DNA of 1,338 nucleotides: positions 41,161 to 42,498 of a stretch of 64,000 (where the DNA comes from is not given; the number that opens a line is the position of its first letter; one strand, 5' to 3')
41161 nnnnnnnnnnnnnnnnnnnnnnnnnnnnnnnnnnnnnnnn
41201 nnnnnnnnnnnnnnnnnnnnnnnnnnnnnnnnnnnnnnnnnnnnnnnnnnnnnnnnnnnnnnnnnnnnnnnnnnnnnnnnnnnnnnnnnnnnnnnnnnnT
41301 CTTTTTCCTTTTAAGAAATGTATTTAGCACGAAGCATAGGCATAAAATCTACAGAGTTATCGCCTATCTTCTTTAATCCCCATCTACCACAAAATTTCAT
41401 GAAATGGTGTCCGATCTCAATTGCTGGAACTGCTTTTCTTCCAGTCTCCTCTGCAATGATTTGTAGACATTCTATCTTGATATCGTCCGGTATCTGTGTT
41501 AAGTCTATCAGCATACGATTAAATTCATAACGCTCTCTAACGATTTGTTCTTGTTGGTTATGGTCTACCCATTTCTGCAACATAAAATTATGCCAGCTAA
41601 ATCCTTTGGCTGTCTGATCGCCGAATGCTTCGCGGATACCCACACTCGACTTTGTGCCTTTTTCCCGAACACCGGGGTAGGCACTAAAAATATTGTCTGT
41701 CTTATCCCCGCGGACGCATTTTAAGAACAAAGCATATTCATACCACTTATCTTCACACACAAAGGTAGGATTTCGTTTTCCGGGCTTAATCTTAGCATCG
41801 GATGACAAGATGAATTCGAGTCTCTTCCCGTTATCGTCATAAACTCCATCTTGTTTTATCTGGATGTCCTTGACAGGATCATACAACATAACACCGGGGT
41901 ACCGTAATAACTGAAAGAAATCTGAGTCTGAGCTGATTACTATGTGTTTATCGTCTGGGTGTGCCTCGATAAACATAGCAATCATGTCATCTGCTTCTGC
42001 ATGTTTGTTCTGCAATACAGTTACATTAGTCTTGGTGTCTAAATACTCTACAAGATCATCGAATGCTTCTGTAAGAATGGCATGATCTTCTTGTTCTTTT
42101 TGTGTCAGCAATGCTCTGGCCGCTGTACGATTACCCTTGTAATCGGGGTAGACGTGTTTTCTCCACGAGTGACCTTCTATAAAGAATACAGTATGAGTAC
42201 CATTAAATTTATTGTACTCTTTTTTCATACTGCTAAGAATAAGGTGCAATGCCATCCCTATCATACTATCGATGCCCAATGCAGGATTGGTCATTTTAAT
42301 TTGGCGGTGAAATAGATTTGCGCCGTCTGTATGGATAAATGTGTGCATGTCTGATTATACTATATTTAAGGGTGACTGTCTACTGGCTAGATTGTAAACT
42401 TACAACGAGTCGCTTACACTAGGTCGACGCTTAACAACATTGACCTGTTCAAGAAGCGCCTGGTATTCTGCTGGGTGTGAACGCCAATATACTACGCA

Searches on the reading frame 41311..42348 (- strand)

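Call 84: search_protein_families(library=phrogs, proteins=[window:41311-42348:-], max_evalue=0.00001)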
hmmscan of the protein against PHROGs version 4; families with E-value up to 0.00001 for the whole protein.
window:41311-42348:- (345 aa): 1 family
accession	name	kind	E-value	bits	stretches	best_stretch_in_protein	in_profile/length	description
phrog_107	-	DNA, RNA and nucleotide metabolism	1.3e-40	141.1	1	30-339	149-410/542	exonuclease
